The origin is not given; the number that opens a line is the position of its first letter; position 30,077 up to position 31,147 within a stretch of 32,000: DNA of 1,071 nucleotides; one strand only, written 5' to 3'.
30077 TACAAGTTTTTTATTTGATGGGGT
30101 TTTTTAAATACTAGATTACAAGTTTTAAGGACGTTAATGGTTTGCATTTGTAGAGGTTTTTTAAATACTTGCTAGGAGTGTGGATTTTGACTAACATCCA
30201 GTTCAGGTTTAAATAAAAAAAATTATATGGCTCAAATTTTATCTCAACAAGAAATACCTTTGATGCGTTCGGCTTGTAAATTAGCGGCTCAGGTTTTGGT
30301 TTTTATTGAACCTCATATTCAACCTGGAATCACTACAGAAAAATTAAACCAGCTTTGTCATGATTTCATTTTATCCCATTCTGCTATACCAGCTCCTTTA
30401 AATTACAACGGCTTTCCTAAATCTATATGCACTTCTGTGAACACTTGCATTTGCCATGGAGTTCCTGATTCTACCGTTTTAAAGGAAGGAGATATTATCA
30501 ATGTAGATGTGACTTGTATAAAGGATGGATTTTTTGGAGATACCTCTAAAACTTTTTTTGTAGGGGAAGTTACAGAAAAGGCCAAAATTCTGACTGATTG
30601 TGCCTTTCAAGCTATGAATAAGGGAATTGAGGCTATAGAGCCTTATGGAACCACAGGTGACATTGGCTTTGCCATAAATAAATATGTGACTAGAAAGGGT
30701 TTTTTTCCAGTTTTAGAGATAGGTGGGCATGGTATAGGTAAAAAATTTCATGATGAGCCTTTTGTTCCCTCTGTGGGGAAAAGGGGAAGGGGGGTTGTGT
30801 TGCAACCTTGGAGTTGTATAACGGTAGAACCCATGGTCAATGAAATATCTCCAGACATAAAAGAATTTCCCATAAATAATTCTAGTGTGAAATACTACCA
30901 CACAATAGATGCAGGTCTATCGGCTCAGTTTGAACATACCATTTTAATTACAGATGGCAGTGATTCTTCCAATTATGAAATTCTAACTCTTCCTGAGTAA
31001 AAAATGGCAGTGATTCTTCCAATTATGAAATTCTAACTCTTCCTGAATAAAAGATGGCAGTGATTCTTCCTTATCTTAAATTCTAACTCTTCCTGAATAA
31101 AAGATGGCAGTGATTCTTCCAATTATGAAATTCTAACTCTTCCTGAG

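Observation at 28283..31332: Hotspot of unrelated tandem minisatellites: three consecutive housekeeping genes are each followed by their own array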

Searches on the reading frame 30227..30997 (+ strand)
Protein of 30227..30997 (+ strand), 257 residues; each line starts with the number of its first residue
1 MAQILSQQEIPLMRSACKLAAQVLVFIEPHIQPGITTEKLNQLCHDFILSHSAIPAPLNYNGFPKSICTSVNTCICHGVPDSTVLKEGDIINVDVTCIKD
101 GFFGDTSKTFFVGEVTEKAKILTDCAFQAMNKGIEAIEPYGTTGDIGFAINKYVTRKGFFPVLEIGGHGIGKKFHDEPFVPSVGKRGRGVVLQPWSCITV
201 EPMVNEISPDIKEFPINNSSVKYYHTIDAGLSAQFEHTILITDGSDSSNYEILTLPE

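Call 6: find_encoding_contigs(protein=window:30227-30997:+, flank=10000, max_places=10)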
Protein window:30227-30997:+ (257 aa): no gene with exactly this product is on record in the collection.

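Call 8: search_protein_families(library=pfam, proteins=[window:30227-30997:+])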
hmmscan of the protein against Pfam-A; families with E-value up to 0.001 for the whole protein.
window:30227-30997:+ (257 aa): 1 family
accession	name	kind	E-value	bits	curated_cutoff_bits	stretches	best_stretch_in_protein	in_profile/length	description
PF00557.29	Peptidase_M24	-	1.6e-46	159.2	23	1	12-243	2-208/208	Metallopeptidase family M24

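Call 10: find_related_loci(query=window:30227-30997:+, collection=genome_contigs, flank=10000)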
Query window:30227-30997:+ (257 aa) in genome_contigs; peptide patterns used: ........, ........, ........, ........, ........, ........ (x = any residue, [..] = any of these).
600 stretches matched a pattern (row limit reached: there are more); 564 encode a relative of the query (tblastn E <= 1e-3); the best 80 are kept; 80 distinct loci.
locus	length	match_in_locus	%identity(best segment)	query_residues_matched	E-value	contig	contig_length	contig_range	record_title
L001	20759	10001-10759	82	1-257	8e-144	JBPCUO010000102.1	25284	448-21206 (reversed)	MAG: Bdellovibrionales bacterium isolate MAG_seacave_16 S1Ck127_9933521, whole genome shotgun sequence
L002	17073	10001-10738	66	5-254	8e-110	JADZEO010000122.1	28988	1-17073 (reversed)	MAG: Bdellovibrionales bacterium isolate SJ826 c_000001145635, whole genome shotgun sequence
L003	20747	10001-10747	64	4-256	3e-103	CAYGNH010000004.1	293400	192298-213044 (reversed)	MAG TPA_asm: uncultured Pseudobdellovibrionaceae bacterium isolate ERP117304_co1_209 genome assembly, contig: NODE_38_le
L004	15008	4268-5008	61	5-255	1e-101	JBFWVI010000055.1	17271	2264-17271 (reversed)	MAG: Bdellovibrionales bacterium isolate CA_2019_TPBF_90 NODE_14902_length_17271_cov_10.914489_TPBF, whole genome shotgu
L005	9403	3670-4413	58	6-257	9e-95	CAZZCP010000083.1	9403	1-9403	MAG TPA_asm: uncultured Pseudobdellovibrionaceae bacterium isolate SRP141376_co3_413 genome assembly, contig: NODE_19953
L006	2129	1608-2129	80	1-174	5e-98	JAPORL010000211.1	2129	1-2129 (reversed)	MAG: Bdellovibrionaceae bacterium isolate CAR1_bin_21 NODE_9661_length_2129_cov_7.61379, whole genome shotgun sequence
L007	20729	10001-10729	47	4-254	1e-76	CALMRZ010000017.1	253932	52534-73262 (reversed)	MAG TPA_asm: uncultured Spirochaetes bacterium isolate SRR5007357_bin.202_CONCOCT_v1.1_MAG genome assembly, contig: ERZ7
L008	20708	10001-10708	54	13-255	2e-76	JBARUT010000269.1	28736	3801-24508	MAG: Candidatus Macondimonas sp. isolate MFD12129_ilm_asm_bin2 k127_133690, whole genome shotgun sequence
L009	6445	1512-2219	51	13-255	2e-75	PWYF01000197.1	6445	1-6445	MAG: Thiotrichales bacterium isolate T3Sed10_123 T3-Sed10-C32854, whole genome shotgun sequence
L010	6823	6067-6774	52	13-255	2e-75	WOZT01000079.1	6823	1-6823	MAG: Gammaproteobacteria bacterium isolate WOFB31 NODE_4723_length_6823_cov_147.288416, whole genome shotgun sequence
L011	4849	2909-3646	50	3-255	2e-74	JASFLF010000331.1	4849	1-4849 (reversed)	MAG: Gammaproteobacteria bacterium isolate D0817M02metaG_sub_Bin_279 D0817M02metaG_FD_scaffold_11319_c1, whole genome sh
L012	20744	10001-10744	49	1-255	8e-74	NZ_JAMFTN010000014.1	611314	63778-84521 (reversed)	Aliidiomarina quisquiliarum strain Y-6 soapdenovo_K_127_14, whole genome shotgun sequence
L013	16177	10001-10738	50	2-254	2e-73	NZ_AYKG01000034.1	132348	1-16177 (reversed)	Salinisphaera japonica YTM-1 contig4, whole genome shotgun sequence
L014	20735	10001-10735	50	4-255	1e-73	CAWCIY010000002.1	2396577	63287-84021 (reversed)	MAG: uncultured proteobacterium isolate MFD00731.bin.2.180 genome assembly, contig: contig_16207, whole genome shotgun s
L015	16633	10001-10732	46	4-255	5e-73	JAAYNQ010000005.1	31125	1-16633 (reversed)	MAG: Syntrophomonadaceae bacterium isolate AS21ysBPME_222 8371_AS21, whole genome shotgun sequence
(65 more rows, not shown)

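Call 14: find_homologous_proteins(query=window:30227-30997:+, max_evalue=1e-60)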
Query window:30227-30997:+ (257 aa): 5615 proteins with E <= 1e-60 among 8000 candidates; the best 120 are listed.
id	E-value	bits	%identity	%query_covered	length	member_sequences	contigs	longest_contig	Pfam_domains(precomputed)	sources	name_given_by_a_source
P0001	1.1e-172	590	100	100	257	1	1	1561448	PF00557.30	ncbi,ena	-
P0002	1.2e-152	525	89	100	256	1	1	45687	PF00557.30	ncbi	-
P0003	5.1e-152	523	87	100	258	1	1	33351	PF00557.30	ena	-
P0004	7.2e-151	519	87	100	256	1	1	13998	PF00557.30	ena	-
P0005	1.9e-144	498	81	100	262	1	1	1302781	PF00557.30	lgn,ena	-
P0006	1.2e-140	485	81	100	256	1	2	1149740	PF00557.30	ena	-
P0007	5.3e-140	483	82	100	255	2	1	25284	PF00557.30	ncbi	ncbi:MAG: type I methionyl aminopeptidase [Bdellovibrionales bacterium]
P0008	1.5e-138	478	80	100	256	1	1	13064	PF00557.30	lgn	-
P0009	9.8e-138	476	79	100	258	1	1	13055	PF00557.30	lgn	-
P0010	3.5e-137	474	77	100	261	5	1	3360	PF00557.30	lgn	-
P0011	5.7e-137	473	79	100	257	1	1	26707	PF00557.30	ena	-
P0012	6.8e-136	470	78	100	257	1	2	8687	PF00557.30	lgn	-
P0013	3.2e-135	467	76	99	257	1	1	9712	PF00557.30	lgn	-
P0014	6.5e-135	466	77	99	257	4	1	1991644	PF00557.30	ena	-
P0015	2.9e-134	464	76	99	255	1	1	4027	PF00557.30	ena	-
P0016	3.5e-134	464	77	100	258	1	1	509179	PF00557.30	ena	-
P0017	4.3e-134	464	79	99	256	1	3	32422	PF00557.30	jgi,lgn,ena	-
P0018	1.0e-133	463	76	98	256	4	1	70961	PF00557.30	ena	-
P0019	2.0e-133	462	78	100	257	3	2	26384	PF00557.30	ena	-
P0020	2.0e-133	462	76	100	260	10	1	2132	PF00557.30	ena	-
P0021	6.5e-133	460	77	100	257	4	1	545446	PF00557.30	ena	-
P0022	8.4e-133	460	75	100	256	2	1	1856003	PF00557.30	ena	-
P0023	1.2e-132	459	76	99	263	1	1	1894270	PF00557.30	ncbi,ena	-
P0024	1.2e-132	459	76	100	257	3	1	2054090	PF00557.30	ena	-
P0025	1.5e-132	459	76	99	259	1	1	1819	PF00557.30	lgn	-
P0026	2.1e-132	458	74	100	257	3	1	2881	PF00557.30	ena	-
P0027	5.7e-132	457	75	98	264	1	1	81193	PF00557.30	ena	-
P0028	6.5e-132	457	79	100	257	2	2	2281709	PF00557.30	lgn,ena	-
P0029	6.8e-132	457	75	100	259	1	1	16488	PF00557.30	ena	-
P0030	7.6e-132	456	78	99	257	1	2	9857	PF00557.30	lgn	-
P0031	1.0e-131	456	76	100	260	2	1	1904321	PF00557.30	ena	-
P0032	1.3e-131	456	75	100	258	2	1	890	PF00557.30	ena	-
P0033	1.6e-131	455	76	99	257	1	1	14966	PF00557.30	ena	-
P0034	1.7e-131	455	76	99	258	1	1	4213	PF00557.30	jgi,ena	-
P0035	2.8e-131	455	74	100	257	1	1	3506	PF00557.30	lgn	-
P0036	9.0e-131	453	75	99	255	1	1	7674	PF00557.30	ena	-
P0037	1.0e-130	453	75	99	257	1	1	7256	PF00557.30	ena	-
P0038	1.7e-130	452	73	100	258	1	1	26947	PF00557.30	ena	-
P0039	2.6e-130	451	75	100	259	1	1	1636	PF00557.30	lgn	-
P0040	5.6e-130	450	74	99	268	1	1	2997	PF00557.30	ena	-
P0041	1.2e-129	449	74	100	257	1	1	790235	PF00557.30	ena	-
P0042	1.6e-129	449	73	100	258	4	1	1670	PF00557.30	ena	-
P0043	2.1e-129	448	75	99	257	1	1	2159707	PF00557.30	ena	-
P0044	4.0e-129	448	73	100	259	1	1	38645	PF00557.30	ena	-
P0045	4.7e-129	447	73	98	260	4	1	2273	PF00557.30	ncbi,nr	ncbi:MAG: type I methionyl aminopeptidase [Bdellovibrionales bacterium]|nr:type I methionyl aminopep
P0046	4.8e-129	447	75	99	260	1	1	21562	PF00557.30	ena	-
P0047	2.3e-128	445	77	95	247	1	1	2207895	PF00557.30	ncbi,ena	-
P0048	4.1e-128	444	76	99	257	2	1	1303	PF00557.30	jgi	-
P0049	5.0e-128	444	74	100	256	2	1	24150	PF00557.30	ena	-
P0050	6.0e-128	444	71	100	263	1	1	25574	PF00557.30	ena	-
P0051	8.4e-128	443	72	100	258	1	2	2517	PF00557.30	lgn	-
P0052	1.5e-127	442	75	100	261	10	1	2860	PF00557.30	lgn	-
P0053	2.6e-127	442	75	100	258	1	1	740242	PF00557.30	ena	-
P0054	2.7e-127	442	76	95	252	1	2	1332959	PF00557.30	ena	-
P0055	3.1e-127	441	75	99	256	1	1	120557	PF00557.30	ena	-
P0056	3.5e-127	441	72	99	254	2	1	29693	PF00557.30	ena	-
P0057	4.6e-127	441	75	99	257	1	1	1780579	PF00557.30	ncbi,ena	-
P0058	1.1e-126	440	74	95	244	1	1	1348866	PF00557.30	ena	-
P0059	3.5e-126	438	73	100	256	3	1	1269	PF00557.30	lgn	-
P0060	8.6e-126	437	73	100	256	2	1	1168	PF00557.30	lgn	-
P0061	9.5e-126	436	73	99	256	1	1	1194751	PF00557.30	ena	-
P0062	1.5e-125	436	75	99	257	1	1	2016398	PF00557.30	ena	-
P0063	2.4e-125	435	73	99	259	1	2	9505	PF00557.30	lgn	-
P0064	8.9e-125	433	73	99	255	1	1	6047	PF00557.30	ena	-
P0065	2.3e-124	432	73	99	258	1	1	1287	PF00557.30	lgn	-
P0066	2.5e-124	432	73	99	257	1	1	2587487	PF00557.30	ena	-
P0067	5.0e-124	431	72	99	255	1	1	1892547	PF00557.30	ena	-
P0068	5.7e-124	431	74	100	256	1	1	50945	PF00557.30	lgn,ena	-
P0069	1.1e-123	430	72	100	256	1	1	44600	PF00557.30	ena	-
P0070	8.4e-123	427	73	95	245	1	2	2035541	PF00557.30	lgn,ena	-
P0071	3.1e-122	425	74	95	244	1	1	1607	PF00557.30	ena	-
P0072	3.6e-122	425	70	100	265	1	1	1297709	PF00557.30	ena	-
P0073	9.9e-122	423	71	100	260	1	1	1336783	PF00557.30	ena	-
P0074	2.4e-121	422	69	100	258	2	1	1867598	PF00557.30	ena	-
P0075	2.8e-121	422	73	91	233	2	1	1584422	PF00557.30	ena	-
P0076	4.0e-121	421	69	99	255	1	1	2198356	PF00557.30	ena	-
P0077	5.8e-121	421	69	99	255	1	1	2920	PF00557.30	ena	-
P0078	6.1e-121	421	71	100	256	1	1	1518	PF00557.30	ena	-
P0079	1.5e-117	410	70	98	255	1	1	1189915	PF00557.30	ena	-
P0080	1.9e-117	409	70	100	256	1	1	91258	PF00557.30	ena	-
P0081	7.3e-117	407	67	100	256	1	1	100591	PF00557.30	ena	-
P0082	8.0e-111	388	66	99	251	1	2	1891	PF00557.30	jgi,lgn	jgi:methionyl aminopeptidase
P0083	2.2e-110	386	66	98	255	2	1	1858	PF00557.30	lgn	-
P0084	2.4e-110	386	68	98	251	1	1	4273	PF00557.30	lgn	-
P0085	3.6e-109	382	67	98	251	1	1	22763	PF00557.30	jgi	jgi:methionyl aminopeptidase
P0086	3.6e-109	382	66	98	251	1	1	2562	PF00557.30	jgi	jgi:methionyl aminopeptidase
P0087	6.1e-109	381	67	97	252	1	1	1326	PF00557.30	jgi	-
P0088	7.9e-109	381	66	98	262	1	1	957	PF00557.30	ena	-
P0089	1.0e-108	381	67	98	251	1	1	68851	PF00557.30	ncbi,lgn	ncbi:MAG: type I methionyl aminopeptidase [Bdellovibrionales bacterium]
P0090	1.9e-108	380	66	98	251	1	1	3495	PF00557.30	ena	-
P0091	1.9e-108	380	66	97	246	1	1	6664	PF00557.30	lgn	-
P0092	2.2e-108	380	67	98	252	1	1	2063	PF00557.30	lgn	-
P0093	2.4e-108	379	66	98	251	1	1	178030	PF00557.30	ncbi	-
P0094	2.8e-108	379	66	98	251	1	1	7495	PF00557.30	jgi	jgi:methionyl aminopeptidase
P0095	2.8e-108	379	66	99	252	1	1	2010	PF00557.30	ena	-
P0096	3.0e-108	379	67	98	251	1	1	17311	PF00557.30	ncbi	-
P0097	3.7e-108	379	67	97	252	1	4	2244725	PF00557.30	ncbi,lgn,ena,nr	ncbi:MAG: type I methionyl aminopeptidase [Bdellovibrionaceae bacterium]|nr:type I methionyl aminope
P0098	4.4e-108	379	66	98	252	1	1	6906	PF00557.30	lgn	-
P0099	4.7e-108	378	65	98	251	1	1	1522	PF00557.30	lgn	-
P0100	5.9e-108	378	65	98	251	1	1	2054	PF00557.30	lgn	-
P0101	5.9e-108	378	67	98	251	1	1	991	PF00557.30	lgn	-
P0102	7.3e-108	378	65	98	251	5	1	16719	PF00557.30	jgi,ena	-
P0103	1.1e-107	377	67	98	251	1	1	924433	PF00557.30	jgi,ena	-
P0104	1.4e-107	377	65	98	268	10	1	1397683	PF00557.30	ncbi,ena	-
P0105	2.1e-107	376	67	97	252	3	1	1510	PF00557.30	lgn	-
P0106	2.4e-107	376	65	98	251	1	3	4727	PF00557.30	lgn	-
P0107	3.2e-107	376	68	95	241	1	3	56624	PF00557.30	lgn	-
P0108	3.4e-107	376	66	97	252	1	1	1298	PF00557.30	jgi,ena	-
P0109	3.8e-107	375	66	98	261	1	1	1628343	PF00557.30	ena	-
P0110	4.3e-107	375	67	98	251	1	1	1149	PF00557.30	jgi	jgi:methionyl aminopeptidase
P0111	5.1e-107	375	65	97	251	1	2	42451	PF00557.30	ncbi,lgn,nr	ncbi:MAG: type I methionyl aminopeptidase [Bdellovibrionaceae bacterium]|nr:type I methionyl aminope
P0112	6.2e-107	375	66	98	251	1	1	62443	PF00557.30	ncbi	-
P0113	7.6e-107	375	66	99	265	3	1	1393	PF00557.30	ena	-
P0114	7.6e-107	375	65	98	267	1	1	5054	PF00557.30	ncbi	-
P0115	7.7e-107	374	66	98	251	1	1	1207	PF00557.30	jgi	jgi:methionyl aminopeptidase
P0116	7.9e-107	374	65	98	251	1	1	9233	PF00557.30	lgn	-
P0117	8.8e-107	374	64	98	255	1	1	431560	PF00557.30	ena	-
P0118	9.1e-107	374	63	98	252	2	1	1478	PF00557.30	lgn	-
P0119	9.2e-107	374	65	98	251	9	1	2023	PF00557.30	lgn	-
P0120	9.4e-107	374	64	98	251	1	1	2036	PF00557.30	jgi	jgi:methionyl aminopeptidase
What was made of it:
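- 30227..31000 (+): map (type I methionine aminopeptidase). Pfam PF00557 (call 8); orthologues at 82-89% aa identity (calls 10, 14).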

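Call 15: find_related_loci(query=window:30227-30997:+, collection=metagenome_contigs, flank=10000)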
Query window:30227-30997:+ (257 aa) in metagenome_contigs; peptide patterns used: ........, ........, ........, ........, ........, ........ (x = any residue, [..] = any of these).
600 stretches matched a pattern (row limit reached: there are more); 537 encode a relative of the query (tblastn E <= 1e-3); the best 80 are kept; 80 distinct loci.
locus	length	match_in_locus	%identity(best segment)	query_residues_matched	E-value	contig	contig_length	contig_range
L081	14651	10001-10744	67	5-256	7e-113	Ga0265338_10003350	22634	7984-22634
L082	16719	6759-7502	65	3-254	5e-112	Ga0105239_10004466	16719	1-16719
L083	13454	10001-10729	65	8-254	9e-103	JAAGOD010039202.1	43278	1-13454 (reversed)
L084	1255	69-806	60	5-254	2e-111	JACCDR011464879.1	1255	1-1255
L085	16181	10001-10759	59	2-255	3e-98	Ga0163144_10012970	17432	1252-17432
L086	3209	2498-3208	59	1-237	4e-94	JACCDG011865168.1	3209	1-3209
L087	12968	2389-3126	50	3-255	3e-76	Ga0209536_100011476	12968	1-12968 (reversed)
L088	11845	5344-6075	48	3-254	1e-75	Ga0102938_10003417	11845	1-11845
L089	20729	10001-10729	47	4-254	8e-77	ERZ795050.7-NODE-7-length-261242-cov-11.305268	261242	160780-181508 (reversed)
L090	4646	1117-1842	50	6-254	3e-74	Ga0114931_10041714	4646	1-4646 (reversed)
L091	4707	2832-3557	51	6-255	2e-74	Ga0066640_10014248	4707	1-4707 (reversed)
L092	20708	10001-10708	51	13-255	3e-74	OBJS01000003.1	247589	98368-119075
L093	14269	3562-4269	51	4-242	8e-73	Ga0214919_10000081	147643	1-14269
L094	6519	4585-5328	49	1-255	4e-72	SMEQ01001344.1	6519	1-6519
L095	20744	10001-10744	48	1-255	5e-72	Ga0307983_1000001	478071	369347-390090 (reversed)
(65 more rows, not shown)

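Call 16: find_encoding_contigs(protein=P0001, flank=10000, max_places=4)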
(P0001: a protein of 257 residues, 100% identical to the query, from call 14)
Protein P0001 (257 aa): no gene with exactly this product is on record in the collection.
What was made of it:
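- On Bacterial minisatellite/VNTR arrays formed by local tandem duplication (E. ruminantium type): The next-best map hit is 89% aa identity (call 14), and the source contig is not retrievable (call 16).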

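Call 17: find_encoding_contigs(protein=P0002, flank=10000, max_places=4)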
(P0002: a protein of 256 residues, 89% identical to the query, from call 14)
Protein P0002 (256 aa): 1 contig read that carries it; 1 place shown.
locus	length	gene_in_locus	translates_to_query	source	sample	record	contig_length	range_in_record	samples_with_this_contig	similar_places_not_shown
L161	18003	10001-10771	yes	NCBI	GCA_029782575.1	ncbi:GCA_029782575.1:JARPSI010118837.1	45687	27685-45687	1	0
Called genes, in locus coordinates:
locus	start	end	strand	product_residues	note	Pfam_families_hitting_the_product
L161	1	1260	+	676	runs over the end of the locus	PF12796:Ank_2 (faint)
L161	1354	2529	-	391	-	PF22660:RS_preATP-grasp-like, PF02222:ATP-grasp, PF17769:PurK_C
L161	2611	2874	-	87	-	PF00462:Glutaredoxin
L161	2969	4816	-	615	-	PF13520:AA_permease_2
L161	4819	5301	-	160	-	PF01878:EVE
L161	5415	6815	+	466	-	PF00206:Lyase_1, PF10415:FumaraseC_C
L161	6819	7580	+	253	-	PF01925:TauE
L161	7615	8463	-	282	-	-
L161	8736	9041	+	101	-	PF01722:BolA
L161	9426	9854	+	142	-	PF02201:SWIB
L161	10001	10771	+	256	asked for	PF00557:Peptidase_M24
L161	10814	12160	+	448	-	PF05221:AdoHcyase, PF00670:AdoHcyase_NAD, PF02826:2-Hacid_dh_C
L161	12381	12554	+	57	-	-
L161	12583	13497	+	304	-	PF12710:HAD (faint)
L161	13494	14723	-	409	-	PF13167:GTP-bdg_N, PF16360:GTP-bdg_M, PF01926:MMR_HSR1, PF02421:FeoB_N (faint), PF16897:MMR_HSR1_Xtn (weak)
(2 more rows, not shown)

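Call 18: find_encoding_contigs(protein=P0003, flank=10000, max_places=3)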
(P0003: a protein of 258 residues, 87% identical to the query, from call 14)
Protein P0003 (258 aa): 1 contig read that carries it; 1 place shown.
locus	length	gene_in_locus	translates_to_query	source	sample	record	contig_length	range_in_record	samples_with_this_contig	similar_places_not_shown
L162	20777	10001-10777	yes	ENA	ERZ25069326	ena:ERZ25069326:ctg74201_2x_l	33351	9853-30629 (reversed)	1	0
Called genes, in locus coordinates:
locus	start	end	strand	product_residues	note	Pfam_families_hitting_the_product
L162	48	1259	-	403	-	PF22660:RS_preATP-grasp-like, PF02222:ATP-grasp, PF17769:PurK_C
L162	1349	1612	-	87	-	PF00462:Glutaredoxin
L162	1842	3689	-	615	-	PF13520:AA_permease_2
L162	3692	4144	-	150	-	PF01878:EVE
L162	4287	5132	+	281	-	PF00206:Lyase_1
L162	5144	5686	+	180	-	PF00206:Lyase_1, PF10415:FumaraseC_C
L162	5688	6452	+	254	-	PF01925:TauE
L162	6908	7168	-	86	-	-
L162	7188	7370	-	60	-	-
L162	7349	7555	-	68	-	-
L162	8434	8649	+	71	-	PF01722:BolA (weak)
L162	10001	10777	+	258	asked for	PF00557:Peptidase_M24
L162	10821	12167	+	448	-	PF05221:AdoHcyase, PF00670:AdoHcyase_NAD, PF02826:2-Hacid_dh_C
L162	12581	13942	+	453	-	PF13365:Trypsin_2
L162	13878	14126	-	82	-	-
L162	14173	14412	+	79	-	-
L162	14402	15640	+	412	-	-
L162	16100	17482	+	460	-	PF13365:Trypsin_2 (weak)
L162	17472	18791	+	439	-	PF13365:Trypsin_2 (weak)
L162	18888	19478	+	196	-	-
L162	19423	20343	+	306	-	-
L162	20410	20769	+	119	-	-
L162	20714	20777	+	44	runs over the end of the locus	-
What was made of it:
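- L162 comes from a 2x-coverage contig with frameshifts (call 18).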

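Call 19: find_encoding_contigs(protein=P0005, flank=10000, max_places=3)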
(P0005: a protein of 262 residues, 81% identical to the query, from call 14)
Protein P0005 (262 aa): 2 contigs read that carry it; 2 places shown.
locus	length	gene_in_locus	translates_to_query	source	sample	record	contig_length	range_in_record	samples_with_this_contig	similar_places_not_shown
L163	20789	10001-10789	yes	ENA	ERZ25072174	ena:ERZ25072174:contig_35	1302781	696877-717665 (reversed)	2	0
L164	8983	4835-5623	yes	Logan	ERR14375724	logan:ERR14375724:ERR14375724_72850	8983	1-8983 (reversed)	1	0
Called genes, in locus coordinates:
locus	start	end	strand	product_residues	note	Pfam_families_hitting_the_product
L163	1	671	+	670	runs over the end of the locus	PF00580:UvrD-helicase, PF13245:AAA_19, PF13604:AAA_30 (faint), PF01443:Viral_helicase1 (faint), PF13361:UvrD_C, PF13538:UvrD_C_2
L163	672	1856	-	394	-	PF07075:NamZ_N, PF20732:NamZ_C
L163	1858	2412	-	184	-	PF00731:AIRC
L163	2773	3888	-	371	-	PF22660:RS_preATP-grasp-like, PF02222:ATP-grasp, PF17769:PurK_C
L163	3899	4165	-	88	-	PF00462:Glutaredoxin, PF13417:GST_N_3 (weak)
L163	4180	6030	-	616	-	PF13520:AA_permease_2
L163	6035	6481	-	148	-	PF01878:EVE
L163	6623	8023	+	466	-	PF00206:Lyase_1, PF10415:FumaraseC_C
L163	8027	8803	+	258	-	PF01925:TauE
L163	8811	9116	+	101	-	PF01722:BolA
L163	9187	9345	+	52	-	-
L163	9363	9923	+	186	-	-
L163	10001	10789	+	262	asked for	PF00557:Peptidase_M24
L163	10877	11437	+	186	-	-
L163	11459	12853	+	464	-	PF05221:AdoHcyase, PF02826:2-Hacid_dh_C, PF00670:AdoHcyase_NAD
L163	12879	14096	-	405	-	PF13167:GTP-bdg_N, PF16360:GTP-bdg_M, PF03193:RsgA_GTPase (faint), PF01926:MMR_HSR1, PF02421:FeoB_N, PF16897:MMR_HSR1_Xtn (weak)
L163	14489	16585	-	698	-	-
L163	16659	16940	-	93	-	-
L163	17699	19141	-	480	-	-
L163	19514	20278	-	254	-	PF03767:Acid_phosphat_B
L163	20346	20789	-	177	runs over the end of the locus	PF01058:Oxidored_q6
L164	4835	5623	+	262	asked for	PF00557:Peptidase_M24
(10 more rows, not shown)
